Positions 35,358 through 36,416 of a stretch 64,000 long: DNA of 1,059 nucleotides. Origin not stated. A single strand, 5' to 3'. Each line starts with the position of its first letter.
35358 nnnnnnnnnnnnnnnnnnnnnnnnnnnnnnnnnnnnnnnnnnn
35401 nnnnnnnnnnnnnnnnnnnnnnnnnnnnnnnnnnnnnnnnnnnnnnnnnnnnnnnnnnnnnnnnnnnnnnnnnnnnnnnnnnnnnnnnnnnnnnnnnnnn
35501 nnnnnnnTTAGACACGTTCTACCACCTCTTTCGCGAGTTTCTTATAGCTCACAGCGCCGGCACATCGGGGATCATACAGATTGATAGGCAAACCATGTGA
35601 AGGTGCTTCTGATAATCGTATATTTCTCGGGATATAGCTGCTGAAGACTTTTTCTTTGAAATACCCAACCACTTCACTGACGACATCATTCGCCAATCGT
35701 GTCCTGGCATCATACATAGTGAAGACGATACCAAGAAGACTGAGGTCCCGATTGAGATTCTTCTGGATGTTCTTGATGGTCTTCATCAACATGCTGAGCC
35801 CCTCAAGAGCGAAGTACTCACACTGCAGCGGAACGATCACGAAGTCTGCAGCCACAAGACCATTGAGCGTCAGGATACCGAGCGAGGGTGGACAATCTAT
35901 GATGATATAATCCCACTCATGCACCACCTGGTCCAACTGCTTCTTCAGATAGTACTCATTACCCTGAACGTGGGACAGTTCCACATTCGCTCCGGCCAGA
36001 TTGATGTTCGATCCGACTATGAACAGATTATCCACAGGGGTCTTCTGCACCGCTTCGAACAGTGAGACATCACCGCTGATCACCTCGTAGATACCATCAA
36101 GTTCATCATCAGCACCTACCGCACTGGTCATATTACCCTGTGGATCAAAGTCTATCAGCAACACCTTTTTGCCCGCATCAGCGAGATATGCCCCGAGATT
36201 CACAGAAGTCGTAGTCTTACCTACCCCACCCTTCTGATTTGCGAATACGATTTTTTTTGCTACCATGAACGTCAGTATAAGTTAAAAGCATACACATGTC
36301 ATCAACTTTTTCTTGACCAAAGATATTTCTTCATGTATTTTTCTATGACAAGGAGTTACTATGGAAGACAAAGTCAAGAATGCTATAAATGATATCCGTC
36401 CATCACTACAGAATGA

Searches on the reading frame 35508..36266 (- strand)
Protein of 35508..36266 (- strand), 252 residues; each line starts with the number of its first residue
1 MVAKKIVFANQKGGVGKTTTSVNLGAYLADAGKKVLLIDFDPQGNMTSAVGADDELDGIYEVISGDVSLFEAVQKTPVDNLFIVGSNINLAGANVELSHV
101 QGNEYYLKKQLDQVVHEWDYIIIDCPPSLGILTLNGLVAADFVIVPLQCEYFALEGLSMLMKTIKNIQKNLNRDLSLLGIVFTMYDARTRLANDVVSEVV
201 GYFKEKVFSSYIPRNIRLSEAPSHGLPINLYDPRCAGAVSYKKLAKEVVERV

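Call 10: find_related_loci(query=window:35508-36266:-, collection=genome_contigs, flank=10000)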
Query window:35508-36266:- (252 aa) in genome_contigs; peptide patterns used: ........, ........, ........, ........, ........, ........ (x = any residue, [..] = any of these).
266 stretches matched a pattern; 136 encode a relative of the query (tblastn E <= 1e-3); the best 80 are kept; 80 distinct loci.
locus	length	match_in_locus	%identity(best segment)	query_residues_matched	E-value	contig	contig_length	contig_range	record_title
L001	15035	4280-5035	84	1-252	2e-144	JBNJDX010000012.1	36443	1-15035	MAG: Spirochaetota bacterium isolate Y23_30dBSe4.bin.165 NODE_553_length_36443_cov_17.559405, whole genome shotgun seque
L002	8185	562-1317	83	1-252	2e-144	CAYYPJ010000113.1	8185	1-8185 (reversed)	MAG TPA_asm: uncultured Spirochaetales bacterium isolate SRP141559_co1_256 genome assembly, contig: NODE_5400_length_818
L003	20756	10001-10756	75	1-252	1e-132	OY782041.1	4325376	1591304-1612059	MAG: Spirochaetia bacterium isolate d8b3d310-4ac7-4817-9bde-c02243007ba8 genome assembly, chromosome: 1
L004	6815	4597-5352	74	1-252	1e-130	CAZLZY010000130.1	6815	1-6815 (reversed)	MAG TPA_asm: uncultured Spirochaetales bacterium isolate SRP191223_co2_296 genome assembly, contig: NODE_11809_length_68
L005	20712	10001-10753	71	1-251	2e-122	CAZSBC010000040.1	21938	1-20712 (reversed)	MAG TPA_asm: uncultured Spirochaetales bacterium isolate SRP167671_co1_158 genome assembly, contig: NODE_2736_length_219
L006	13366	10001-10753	67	2-252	7e-116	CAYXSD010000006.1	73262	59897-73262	MAG TPA_asm: uncultured Spirochaetales bacterium isolate binchicken_co8_323 genome assembly, contig: NODE_205_length_732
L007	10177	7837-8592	65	1-252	4e-115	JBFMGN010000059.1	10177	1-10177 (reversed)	MAG: Spirochaetota bacterium isolate MAG298 MAG298_59, whole genome shotgun sequence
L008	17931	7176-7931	66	1-252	1e-113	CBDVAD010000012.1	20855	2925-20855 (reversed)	MAG TPA_asm: uncultured bacterium isolate SRR22302365_concoct_1 genome assembly, contig: ERZ25074835.1486, whole genome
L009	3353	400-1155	67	1-252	3e-116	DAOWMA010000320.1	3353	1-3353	MAG TPA_asm: Spirochaetaceae bacterium isolate CSMAG_2990 CSMAG_2990_k141_21901_length_3353_cov_25.3677, whole genome sh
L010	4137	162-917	65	1-252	2e-113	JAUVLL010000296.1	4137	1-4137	MAG: Spirochaetaceae bacterium isolate CSMAG_505 CSMAG_505_k141_675839_length_4137_cov_9.0000, whole genome shotgun sequ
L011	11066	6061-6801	67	6-252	4e-112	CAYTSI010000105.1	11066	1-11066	MAG TPA_asm: uncultured Spirochaetales bacterium isolate binchicken_co8_284 genome assembly, contig: NODE_11253_length_1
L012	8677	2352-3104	65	2-252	2e-111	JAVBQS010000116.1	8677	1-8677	MAG: Spirochaetia bacterium isolate EPI_MAG_00173 c_000007043374, whole genome shotgun sequence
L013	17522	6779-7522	68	2-249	4e-111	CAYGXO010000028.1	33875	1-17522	MAG TPA_asm: uncultured Spirochaetaceae bacterium isolate ERP119294_co2_1 genome assembly, contig: k141_4942733, whole g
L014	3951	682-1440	65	1-252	4e-111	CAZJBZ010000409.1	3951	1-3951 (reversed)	MAG TPA_asm: uncultured Spirochaetales bacterium isolate SRP141376_co4_201 genome assembly, contig: NODE_37852_length_39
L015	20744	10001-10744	66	2-249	2e-109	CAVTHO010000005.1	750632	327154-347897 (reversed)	MAG: uncultured Spirochaetota bacterium isolate MFD05942.bin.2.325 genome assembly, contig: contig_28352, whole genome s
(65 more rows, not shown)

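Call 11: search_protein_families(library=pfam, proteins=[window:35508-36266:-])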
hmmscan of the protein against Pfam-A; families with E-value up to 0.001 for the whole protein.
window:35508-36266:- (252 aa): 7 families
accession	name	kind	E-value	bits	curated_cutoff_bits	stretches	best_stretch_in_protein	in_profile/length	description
PF13614.12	AAA_31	-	2.4e-64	216.9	27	1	4-176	2-176/177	AAA domain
PF01656.29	CbiA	-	1.8e-30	105.9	25.4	1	6-228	1-125/125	CobQ/CobB/MinD/ParA nucleotide binding domain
PF09140.17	MipZ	-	6.9e-12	45.7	20.7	1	5-42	2-39/262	ATPase MipZ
PF00142.24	Fer4_NifH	-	6.4e-11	42.7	25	1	11-54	7-50/271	4Fe-4S iron sulfur cluster binding proteins, NifH/frxC family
PF10609.15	ParA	-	3.6e-10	40.1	27.1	1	2-145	2-142/246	NUBPL iron-transfer P-loop NTPase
PF02374.21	ArsA_ATPase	-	7.8e-10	38.9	24.3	1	5-49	2-46/305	Anion-transporting ATPase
PF06564.18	CBP_BcsQ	-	4.3e-09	36.7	21.3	1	7-246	5-231/234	Cellulose biosynthesis protein BcsQ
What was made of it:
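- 35508..36266 (-): parA (252 aa, ParA/MinD-type ATPase). Pfam, call 11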

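Call 31: find_related_loci(query=window:35508-36266:-, collection=metagenome_contigs, flank=10000)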
Query window:35508-36266:- (252 aa) in metagenome_contigs; peptide patterns used: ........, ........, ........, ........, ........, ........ (x = any residue, [..] = any of these).
471 stretches matched a pattern; 245 encode a relative of the query (tblastn E <= 1e-3); the best 80 are kept; 80 distinct loci.
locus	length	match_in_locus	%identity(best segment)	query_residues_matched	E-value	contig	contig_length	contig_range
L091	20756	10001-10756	100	1-252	1e-169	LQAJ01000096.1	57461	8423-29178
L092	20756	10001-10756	100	1-252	1e-169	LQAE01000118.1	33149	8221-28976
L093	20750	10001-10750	100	3-252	7e-168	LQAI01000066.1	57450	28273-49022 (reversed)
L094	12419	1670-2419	100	3-252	7e-168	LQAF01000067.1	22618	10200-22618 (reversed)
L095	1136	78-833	83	1-252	2e-159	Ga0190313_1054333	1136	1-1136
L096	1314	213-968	74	1-252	7e-143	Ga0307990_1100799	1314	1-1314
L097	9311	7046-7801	67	1-252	5e-116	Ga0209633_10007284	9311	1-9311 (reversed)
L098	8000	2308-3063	66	1-252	4e-115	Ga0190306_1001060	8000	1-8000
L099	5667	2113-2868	67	1-252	3e-114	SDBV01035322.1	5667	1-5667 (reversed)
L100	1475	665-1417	68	2-252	4e-123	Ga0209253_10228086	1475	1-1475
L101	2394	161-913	67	2-252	6e-118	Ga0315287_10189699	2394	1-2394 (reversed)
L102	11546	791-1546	64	1-252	3e-112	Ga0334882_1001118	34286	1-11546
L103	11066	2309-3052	67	2-249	1e-111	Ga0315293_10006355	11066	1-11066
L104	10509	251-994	67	2-249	1e-111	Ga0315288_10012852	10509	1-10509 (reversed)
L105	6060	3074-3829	63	1-252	7e-111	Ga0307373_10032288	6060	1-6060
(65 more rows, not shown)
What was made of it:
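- Tried and rejected: It added nothing near the window species (call 31).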

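Call 32: find_homologous_proteins(query=window:35508-36266:-, max_evalue=1e-80)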
Query window:35508-36266:- (252 aa): 2259 proteins with E <= 1e-80 among 8000 candidates; the best 120 are listed.
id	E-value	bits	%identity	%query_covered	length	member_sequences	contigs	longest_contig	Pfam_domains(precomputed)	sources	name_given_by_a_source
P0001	3.3e-161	552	100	100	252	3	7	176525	PF00142.25,PF10609.16,PF01656.30,PF13614.13,PF09140.18,PF06564.19,PF02374.22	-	-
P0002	1.1e-136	472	83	100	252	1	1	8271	PF00142.25,PF10609.16,PF01656.30,PF13614.13,PF09140.18,PF06564.19,PF02374.22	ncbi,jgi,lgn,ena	-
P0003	2.2e-136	471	84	100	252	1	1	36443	PF00142.25,PF10609.16,PF01656.30,PF13614.13,PF09140.18,PF06564.19,PF02374.22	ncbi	ncbi:MAG: ParA family protein [Spirochaetota bacterium]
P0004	5.7e-136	470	81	100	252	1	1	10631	PF00142.25,PF10609.16,PF01656.30,PF13614.13,PF09140.18,PF06564.19,PF02374.22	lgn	-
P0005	6.4e-136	470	83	100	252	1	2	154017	PF00142.25,PF10609.16,PF01656.30,PF13614.13,PF09140.18,PF06564.19,PF02374.22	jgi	jgi:chromosome partitioning protein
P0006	6.9e-135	466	81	100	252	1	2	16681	PF00142.25,PF10609.16,PF01656.30,PF13614.13,PF09140.18,PF06564.19,PF02374.22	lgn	-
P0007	2.5e-134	464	81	100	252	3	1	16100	PF00142.25,PF10609.16,PF01656.30,PF13614.13,PF09140.18,PF06564.19,PF02374.22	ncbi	-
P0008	6.7e-134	463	80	100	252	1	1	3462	PF00142.25,PF10609.16,PF01656.30,PF13614.13,PF09140.18,PF06564.19,PF02374.22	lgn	-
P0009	1.2e-133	462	81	100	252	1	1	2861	PF00142.25,PF10609.16,PF01656.30,PF13614.13,PF09140.18,PF06564.19,PF02374.22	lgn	-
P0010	2.7e-131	455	81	100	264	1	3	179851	PF00142.25,PF10609.16,PF01656.30,PF13614.13,PF09140.18,PF06564.19,PF02374.22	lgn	-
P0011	3.8e-131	454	79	100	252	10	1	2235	PF00142.25,PF10609.16,PF01656.30,PF13614.13,PF09140.18,PF06564.19,PF02374.22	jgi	jgi:chromosome partitioning protein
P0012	3.0e-125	435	75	100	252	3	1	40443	PF00142.25,PF10609.16,PF01656.30,PF13614.13,PF09140.18,PF06564.19,PF02374.22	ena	-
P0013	2.3e-121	422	74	100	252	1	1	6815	PF00142.25,PF10609.16,PF01656.30,PF13614.13,PF09140.18,PF06564.19,PF02374.22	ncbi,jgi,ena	-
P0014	3.8e-120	418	73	100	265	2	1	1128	PF00142.25,PF10609.16,PF01656.30,PF13614.13,PF09140.18,PF06564.19,PF02374.22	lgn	-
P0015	2.2e-116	406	70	100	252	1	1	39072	PF00142.25,PF10609.16,PF01656.30,PF13614.13,PF09140.18,PF06564.19,PF02374.22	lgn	-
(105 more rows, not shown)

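Call 33: find_encoding_contigs(protein=P0005, flank=10000, max_places=2)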
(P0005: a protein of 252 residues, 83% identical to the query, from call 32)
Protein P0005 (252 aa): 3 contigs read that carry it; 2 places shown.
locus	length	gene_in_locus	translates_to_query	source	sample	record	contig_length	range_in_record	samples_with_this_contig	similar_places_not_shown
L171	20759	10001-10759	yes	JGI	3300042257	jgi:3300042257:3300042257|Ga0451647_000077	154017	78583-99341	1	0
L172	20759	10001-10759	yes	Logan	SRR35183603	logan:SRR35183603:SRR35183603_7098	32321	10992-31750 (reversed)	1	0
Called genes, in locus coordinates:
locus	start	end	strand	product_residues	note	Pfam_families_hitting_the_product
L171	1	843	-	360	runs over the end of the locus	PF02463:SMC_N, PF13175:AAA_15 (weak), PF13476:AAA_23 (weak)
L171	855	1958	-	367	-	PF00712:DNA_pol3_beta, PF02767:DNA_pol3_beta_2, PF02768:DNA_pol3_beta_3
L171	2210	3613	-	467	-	PF11638:DnaA_N, PF00308:Bac_DnaA, PF01695:IstB_IS21, PF00004:AAA, PF08299:Bac_DnaA_C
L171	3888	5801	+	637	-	PF02518:HATPase_c, PF00204:DNA_gyraseB, PF01751:Toprim, PF00986:DNA_gyraseB_C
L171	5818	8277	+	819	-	PF00521:DNA_topoisoIV, PF03989:DNA_gyraseA_C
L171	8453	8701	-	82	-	PF13683:rve_3 (faint)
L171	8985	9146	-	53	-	-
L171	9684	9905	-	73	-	PF01106:NifU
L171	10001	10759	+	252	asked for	PF00142:Fer4_NifH, PF01656:CbiA, PF02374:ArsA_ATPase, PF06564:CBP_BcsQ, PF09140:MipZ (weak), PF10609:ParA, PF13614:AAA_31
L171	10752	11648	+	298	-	PF02195:ParB_N, PF17762:HTH_ParB, PF23552:ParB_C (faint)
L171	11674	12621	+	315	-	PF00160:Pro_isomerase, PF00254:FKBP_C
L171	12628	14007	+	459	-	PF18073:Zn_ribbon_LapB, PF03796:DnaB_C (faint), PF06745:ATPase, PF13481:AAA_25, PF23442:DUF7125, PF00004:AAA (faint), PF13541:ChlI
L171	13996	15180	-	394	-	PF01963:TraB_PrgY_gumN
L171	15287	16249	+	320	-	PF03956:Lys_export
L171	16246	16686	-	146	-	-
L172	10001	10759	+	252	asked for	PF00142:Fer4_NifH, PF01656:CbiA, PF02374:ArsA_ATPase, PF06564:CBP_BcsQ, PF09140:MipZ (weak), PF10609:ParA, PF13614:AAA_31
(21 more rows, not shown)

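Call 34: find_encoding_contigs(protein=P0010, flank=10000, max_places=2)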
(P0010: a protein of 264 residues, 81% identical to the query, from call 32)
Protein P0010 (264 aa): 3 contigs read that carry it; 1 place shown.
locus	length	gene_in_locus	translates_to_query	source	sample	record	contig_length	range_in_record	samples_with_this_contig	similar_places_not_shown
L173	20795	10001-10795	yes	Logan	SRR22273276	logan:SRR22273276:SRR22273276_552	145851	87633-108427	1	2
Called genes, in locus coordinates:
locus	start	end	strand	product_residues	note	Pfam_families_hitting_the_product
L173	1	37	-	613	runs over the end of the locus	PF14849:YidC_periplas, PF02096:60KD_IMP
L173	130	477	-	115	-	PF00825:Ribonuclease_P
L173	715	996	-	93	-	PF05258:DciA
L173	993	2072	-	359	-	PF02463:SMC_N, PF13175:AAA_15 (weak), PF13476:AAA_23 (weak)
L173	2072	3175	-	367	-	PF00712:DNA_pol3_beta, PF02767:DNA_pol3_beta_2, PF02768:DNA_pol3_beta_3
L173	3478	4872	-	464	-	PF11638:DnaA_N, PF00308:Bac_DnaA, PF01695:IstB_IS21, PF00004:AAA, PF13401:AAA_22 (faint), PF08299:Bac_DnaA_C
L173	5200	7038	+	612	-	PF02518:HATPase_c, PF00204:DNA_gyraseB, PF01751:Toprim, PF00986:DNA_gyraseB_C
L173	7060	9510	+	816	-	PF00521:DNA_topoisoIV, PF03989:DNA_gyraseA_C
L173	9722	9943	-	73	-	PF01106:NifU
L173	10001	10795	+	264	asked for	PF00142:Fer4_NifH, PF02374:ArsA_ATPase, PF06564:CBP_BcsQ (faint), PF09140:MipZ (weak), PF10609:ParA, PF13614:AAA_31, PF01656:CbiA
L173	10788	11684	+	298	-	PF02195:ParB_N, PF17762:HTH_ParB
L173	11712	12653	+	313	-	PF00160:Pro_isomerase, PF00254:FKBP_C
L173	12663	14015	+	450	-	PF18073:Zn_ribbon_LapB, PF03796:DnaB_C (weak), PF06745:ATPase, PF13481:AAA_25, PF23442:DUF7125, PF13541:ChlI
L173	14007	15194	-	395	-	PF01963:TraB_PrgY_gumN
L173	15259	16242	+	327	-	PF03956:Lys_export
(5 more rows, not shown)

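Call 35: find_encoding_contigs(protein=P0006, flank=10000, max_places=2)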
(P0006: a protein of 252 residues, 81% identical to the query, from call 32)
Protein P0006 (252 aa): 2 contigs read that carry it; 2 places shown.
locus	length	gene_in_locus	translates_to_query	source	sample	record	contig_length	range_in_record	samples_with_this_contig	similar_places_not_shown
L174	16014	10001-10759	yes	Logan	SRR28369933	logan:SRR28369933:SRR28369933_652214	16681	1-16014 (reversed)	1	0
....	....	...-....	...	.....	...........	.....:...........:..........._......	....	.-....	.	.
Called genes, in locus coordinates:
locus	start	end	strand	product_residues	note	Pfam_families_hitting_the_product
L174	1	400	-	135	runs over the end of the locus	PF00825:Ribonuclease_P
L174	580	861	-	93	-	PF05258:DciA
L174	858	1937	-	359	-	PF02463:SMC_N, PF13175:AAA_15, PF13476:AAA_23, PF13304:AAA_21 (faint)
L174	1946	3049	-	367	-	PF00712:DNA_pol3_beta, PF02767:DNA_pol3_beta_2, PF02768:DNA_pol3_beta_3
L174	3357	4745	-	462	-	PF11638:DnaA_N, PF00308:Bac_DnaA, PF01695:IstB_IS21, PF00004:AAA, PF08299:Bac_DnaA_C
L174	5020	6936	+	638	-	PF02518:HATPase_c, PF00204:DNA_gyraseB, PF01751:Toprim, PF00986:DNA_gyraseB_C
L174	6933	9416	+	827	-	PF00521:DNA_topoisoIV, PF03989:DNA_gyraseA_C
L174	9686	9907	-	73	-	PF01106:NifU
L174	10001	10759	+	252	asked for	PF00142:Fer4_NifH, PF01656:CbiA, PF02374:ArsA_ATPase, PF06564:CBP_BcsQ (faint), PF09140:MipZ (weak), PF10609:ParA (weak), PF13614:AAA_31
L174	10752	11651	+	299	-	PF02195:ParB_N, PF17762:HTH_ParB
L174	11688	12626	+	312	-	PF00160:Pro_isomerase, PF00254:FKBP_C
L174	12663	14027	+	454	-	PF18073:Zn_ribbon_LapB, PF06745:ATPase, PF13481:AAA_25, PF23442:DUF7125, PF05362:Lon_C, PF13541:ChlI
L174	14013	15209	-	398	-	PF01963:TraB_PrgY_gumN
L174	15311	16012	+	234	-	?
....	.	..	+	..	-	?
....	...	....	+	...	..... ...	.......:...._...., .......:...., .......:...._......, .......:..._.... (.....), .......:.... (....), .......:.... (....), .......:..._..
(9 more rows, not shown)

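Call 36: find_encoding_contigs(protein=P0007, flank=10000, max_places=2)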
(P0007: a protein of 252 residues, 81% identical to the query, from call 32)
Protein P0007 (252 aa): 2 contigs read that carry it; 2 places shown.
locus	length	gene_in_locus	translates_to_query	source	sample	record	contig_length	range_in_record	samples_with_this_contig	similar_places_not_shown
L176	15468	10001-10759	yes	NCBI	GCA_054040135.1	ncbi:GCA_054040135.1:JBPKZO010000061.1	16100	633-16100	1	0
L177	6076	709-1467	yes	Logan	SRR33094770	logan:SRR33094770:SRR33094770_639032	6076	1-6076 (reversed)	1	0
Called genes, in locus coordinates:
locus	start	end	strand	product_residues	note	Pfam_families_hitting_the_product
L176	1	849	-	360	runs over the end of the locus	PF02463:SMC_N, PF13175:AAA_15 (faint), PF13476:AAA_23, PF13304:AAA_21 (faint)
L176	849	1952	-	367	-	PF00712:DNA_pol3_beta, PF02767:DNA_pol3_beta_2, PF02768:DNA_pol3_beta_3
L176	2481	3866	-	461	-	PF11638:DnaA_N, PF01695:IstB_IS21 (weak), PF00308:Bac_DnaA, PF00004:AAA, PF08299:Bac_DnaA_C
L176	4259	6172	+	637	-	PF02518:HATPase_c, PF00204:DNA_gyraseB, PF01751:Toprim, PF00986:DNA_gyraseB_C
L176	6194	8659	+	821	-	PF00521:DNA_topoisoIV, PF03989:DNA_gyraseA_C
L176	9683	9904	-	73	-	PF01106:NifU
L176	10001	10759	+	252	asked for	PF00142:Fer4_NifH, PF01656:CbiA, PF02374:ArsA_ATPase, PF06564:CBP_BcsQ, PF09140:MipZ (weak), PF10609:ParA, PF13614:AAA_31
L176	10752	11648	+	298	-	PF02195:ParB_N, PF17762:HTH_ParB, PF23552:ParB_C (faint)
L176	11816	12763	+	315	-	PF00160:Pro_isomerase, PF00254:FKBP_C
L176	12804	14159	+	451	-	PF18073:Zn_ribbon_LapB, PF13481:AAA_25 (weak), PF06745:ATPase, PF23442:DUF7125, PF13401:AAA_22 (weak), PF13541:ChlI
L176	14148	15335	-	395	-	PF01963:TraB_PrgY_gumN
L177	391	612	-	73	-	PF01106:NifU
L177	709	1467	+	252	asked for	PF00142:Fer4_NifH, PF01656:CbiA, PF02374:ArsA_ATPase, PF06564:CBP_BcsQ, PF09140:MipZ (weak), PF10609:ParA, PF13614:AAA_31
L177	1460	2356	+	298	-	PF02195:ParB_N, PF17762:HTH_ParB, PF23552:ParB_C (faint)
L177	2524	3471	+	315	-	PF00160:Pro_isomerase, PF00254:FKBP_C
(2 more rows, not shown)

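Call 37: find_encoding_contigs(protein=P0004, flank=10000, max_places=2)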
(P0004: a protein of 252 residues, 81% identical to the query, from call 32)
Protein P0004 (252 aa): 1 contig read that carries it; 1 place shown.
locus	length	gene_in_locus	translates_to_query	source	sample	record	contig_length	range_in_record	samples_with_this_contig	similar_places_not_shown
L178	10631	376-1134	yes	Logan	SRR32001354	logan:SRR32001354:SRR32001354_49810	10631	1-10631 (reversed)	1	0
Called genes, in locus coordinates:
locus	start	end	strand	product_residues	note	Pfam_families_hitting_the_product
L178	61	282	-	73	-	PF01106:NifU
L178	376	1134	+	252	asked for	PF00142:Fer4_NifH, PF01656:CbiA, PF02374:ArsA_ATPase, PF06564:CBP_BcsQ (faint), PF09140:MipZ (weak), PF10609:ParA (weak), PF13614:AAA_31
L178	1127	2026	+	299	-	PF02195:ParB_N, PF17762:HTH_ParB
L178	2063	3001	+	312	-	PF00160:Pro_isomerase, PF00254:FKBP_C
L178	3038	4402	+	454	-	PF18073:Zn_ribbon_LapB, PF00004:AAA (faint), PF13481:AAA_25, PF06745:ATPase, PF23442:DUF7125 (weak), PF13401:AAA_22 (faint), PF05362:Lon_C, PF13541:ChlI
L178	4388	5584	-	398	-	PF01963:TraB_PrgY_gumN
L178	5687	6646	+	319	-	PF03956:Lys_export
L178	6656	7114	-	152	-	-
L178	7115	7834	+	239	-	PF01863:YgjP-like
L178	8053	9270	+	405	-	PF00753:Lactamase_B, PF19583:ODP, PF00258:Flavodoxin_1, PF03358:FMN_red (faint)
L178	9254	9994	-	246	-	PF07722:Peptidase_C26, PF00117:GATase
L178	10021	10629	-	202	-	?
